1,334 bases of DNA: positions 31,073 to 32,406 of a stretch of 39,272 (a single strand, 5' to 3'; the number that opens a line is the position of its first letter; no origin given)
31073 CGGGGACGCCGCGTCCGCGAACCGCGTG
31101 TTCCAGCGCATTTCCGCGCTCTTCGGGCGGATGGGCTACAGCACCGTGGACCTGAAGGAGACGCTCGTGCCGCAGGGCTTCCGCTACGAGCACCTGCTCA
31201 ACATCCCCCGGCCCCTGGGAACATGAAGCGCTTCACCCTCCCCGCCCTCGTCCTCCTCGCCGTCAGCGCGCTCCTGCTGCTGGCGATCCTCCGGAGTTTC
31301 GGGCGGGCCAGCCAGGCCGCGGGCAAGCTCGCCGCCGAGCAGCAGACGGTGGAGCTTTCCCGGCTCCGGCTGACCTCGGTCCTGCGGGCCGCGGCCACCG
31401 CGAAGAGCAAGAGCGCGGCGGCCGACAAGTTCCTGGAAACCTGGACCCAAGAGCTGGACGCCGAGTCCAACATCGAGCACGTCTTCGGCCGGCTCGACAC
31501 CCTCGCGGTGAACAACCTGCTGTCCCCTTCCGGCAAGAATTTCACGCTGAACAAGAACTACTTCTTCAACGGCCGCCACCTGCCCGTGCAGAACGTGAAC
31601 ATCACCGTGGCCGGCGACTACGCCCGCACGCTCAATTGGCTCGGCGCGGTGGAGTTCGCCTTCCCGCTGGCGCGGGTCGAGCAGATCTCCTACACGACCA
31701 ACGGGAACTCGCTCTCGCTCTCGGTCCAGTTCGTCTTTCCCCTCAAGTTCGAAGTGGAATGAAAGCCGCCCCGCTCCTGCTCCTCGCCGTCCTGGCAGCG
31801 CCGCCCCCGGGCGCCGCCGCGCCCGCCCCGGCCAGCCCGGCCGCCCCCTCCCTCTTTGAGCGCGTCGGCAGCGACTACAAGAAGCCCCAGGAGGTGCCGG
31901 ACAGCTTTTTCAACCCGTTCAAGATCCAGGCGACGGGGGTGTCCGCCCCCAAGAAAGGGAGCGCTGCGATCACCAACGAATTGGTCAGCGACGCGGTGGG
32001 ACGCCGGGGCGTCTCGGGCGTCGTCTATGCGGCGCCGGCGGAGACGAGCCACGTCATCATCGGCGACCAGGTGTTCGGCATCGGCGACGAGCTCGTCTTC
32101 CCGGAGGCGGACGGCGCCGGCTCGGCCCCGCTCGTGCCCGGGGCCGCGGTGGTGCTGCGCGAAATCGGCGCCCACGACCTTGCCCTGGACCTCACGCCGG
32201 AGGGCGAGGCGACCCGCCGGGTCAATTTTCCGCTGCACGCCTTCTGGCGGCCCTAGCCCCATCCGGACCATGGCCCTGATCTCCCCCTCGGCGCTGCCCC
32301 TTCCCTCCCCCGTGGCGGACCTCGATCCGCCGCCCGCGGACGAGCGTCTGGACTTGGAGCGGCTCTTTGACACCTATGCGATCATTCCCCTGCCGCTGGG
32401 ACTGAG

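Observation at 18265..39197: Self-contained type IV filament locus mixing T2SS, T4aP and T4bP characters, with its own signalling module and a giant secreted protein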

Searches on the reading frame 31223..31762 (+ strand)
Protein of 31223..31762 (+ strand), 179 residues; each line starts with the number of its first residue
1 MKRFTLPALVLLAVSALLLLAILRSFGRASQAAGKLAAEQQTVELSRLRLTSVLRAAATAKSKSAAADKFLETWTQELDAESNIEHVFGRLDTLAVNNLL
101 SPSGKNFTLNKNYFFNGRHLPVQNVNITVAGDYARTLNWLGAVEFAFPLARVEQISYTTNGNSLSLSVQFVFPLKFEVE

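Call 6: search_protein_families(library=pfam, proteins=[window:31223-31762:+], max_evalue=0.1)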
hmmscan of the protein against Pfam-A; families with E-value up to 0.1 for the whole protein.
window:31223-31762:+ (179 aa): 0 families

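Call 8: search_protein_families(library=ncbifam, proteins=[window:31223-31762:+], max_evalue=0.1)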
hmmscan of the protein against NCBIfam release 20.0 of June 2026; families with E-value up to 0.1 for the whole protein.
window:31223-31762:+ (179 aa): 1 family
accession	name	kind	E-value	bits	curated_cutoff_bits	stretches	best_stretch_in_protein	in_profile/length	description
NF052277.1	lmo0954_fam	equivalog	0.084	13.5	40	0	5-36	20-51/89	lmo0954 family membrane protein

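Call 83: search_protein_families(library=pfam, alignment_id=A4, max_evalue=10)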
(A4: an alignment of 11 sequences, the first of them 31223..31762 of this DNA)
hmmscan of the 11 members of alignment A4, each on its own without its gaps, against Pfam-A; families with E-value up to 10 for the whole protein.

A. member 1, window:31223-31762:+ (179 aa): 1 family
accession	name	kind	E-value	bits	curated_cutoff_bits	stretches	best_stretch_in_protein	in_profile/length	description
PF07668.16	MpPF1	-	0.15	11.8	22.7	1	110-142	40-73/314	M penetrans paralogue family 1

B. families by the number of members that match (of 11 scanned): 10 families
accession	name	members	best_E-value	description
PF00708.24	Acylphosphatase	3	0.19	Acylphosphatase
PF07668.16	MpPF1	2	0.042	M penetrans paralogue family 1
PF14316.11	DUF4381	1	0.0035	Domain of unknown function (DUF4381)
PF13400.11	Tad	1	0.037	Putative Flp pilus-assembly TadE/G-like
PF22382.1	EndoS_helical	1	0.081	Endo-beta-N-acetylglucosaminidase, helical bundle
PF23957.1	DUF7286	1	0.089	Family of unknown function (DUF7286)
PF04612.17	T2SSM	1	0.14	Type II secretion system (T2SS), protein M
PF24980.1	LSU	1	0.16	Response to Low Sulfur (LSU) family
PF09125.15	COX2-transmemb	1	0.23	Cytochrome C oxidase subunit II, transmembrane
PF09686.15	Plasmid_RAQPRD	1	0.5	Plasmid protein of unknown function (Plasmid_RAQPRD)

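Call 85: search_solved_structures(query=A4, max_evalue=10)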
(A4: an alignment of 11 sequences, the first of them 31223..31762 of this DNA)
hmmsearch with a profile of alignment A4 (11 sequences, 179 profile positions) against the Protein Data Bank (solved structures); distinct sequences matched with E-value up to 10: 8.
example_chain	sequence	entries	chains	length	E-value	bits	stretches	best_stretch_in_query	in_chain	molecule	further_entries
3na7_A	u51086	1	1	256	0.36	13.6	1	28-139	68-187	HP0958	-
2mhh_A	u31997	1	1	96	0.49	13.2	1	42-92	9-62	Polycystic kidney disease protein 2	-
9rld_L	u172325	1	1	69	0.87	12.4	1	25-77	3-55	Major outer membrane lipoprotein Lpp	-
9rlc_L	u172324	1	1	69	1.2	11.9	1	26-63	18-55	Major outer membrane lipoprotein Lpp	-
1eq7_A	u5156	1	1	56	1.4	11.7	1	25-61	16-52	OUTER MEMBRANE LIPOPROTEIN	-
1kfm_A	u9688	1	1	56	1.9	11.3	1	25-74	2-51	MAJOR OUTER MEMBRANE LIPOPROTEIN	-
1kfn_A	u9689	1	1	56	2.2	11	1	24-74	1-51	MAJOR OUTER MEMBRANE LIPOPROTEIN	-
1jcc_A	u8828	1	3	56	9.5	9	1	25-74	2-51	MAJOR OUTER MEMBRANE LIPOPROTEIN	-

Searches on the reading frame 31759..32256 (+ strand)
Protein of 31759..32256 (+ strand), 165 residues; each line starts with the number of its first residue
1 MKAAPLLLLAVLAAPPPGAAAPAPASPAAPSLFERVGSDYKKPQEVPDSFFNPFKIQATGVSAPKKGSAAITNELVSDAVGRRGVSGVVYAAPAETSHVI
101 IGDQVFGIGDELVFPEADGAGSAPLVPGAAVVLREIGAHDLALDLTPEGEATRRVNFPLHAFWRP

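Call 7: search_protein_families(library=pfam, proteins=[window:31759-32256:+], max_evalue=0.1)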
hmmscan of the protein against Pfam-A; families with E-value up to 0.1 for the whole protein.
window:31759-32256:+ (165 aa): 0 families

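Call 9: search_protein_families(library=ncbifam, proteins=[window:31759-32256:+], max_evalue=0.1)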
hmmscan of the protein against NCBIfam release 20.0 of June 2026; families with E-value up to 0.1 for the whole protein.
window:31759-32256:+ (165 aa): 0 families

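Call 84: search_protein_families(library=pfam, alignment_id=A5, max_evalue=10)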
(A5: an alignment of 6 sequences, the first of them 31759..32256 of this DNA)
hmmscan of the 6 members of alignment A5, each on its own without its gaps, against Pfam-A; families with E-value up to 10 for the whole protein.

A. member 1, window:31759-32256:+ (165 aa): 0 families

B. families by the number of members that match (of 6 scanned): 2 families
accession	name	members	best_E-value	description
PF04625.18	DEC-1_N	1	0.014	DEC-1 protein, N-terminal region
PF01816.23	LRV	1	0.26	Leucine rich repeat variant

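Call 86: search_solved_structures(query=A5, max_evalue=10)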
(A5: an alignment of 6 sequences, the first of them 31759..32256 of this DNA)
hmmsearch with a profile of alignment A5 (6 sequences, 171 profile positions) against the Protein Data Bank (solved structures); distinct sequences matched with E-value up to 10: 4.
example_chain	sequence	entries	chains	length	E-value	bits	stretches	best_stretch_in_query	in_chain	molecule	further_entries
3bmx_A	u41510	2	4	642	0.047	16.4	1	3-99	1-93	Uncharacterized lipoprotein ybbD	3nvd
7oio_A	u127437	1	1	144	0.57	12.9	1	76-119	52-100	General secretion pathway protein C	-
9mh4_A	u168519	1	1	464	1.4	11.7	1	98-150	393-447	Bifunctional protein GlmU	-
8cu9_A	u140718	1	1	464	1.7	11.3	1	98-150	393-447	Bifunctional UDP-N-acetylglucosamine diphosphorylase/glucosamine-1-phosphate N-acetyltrans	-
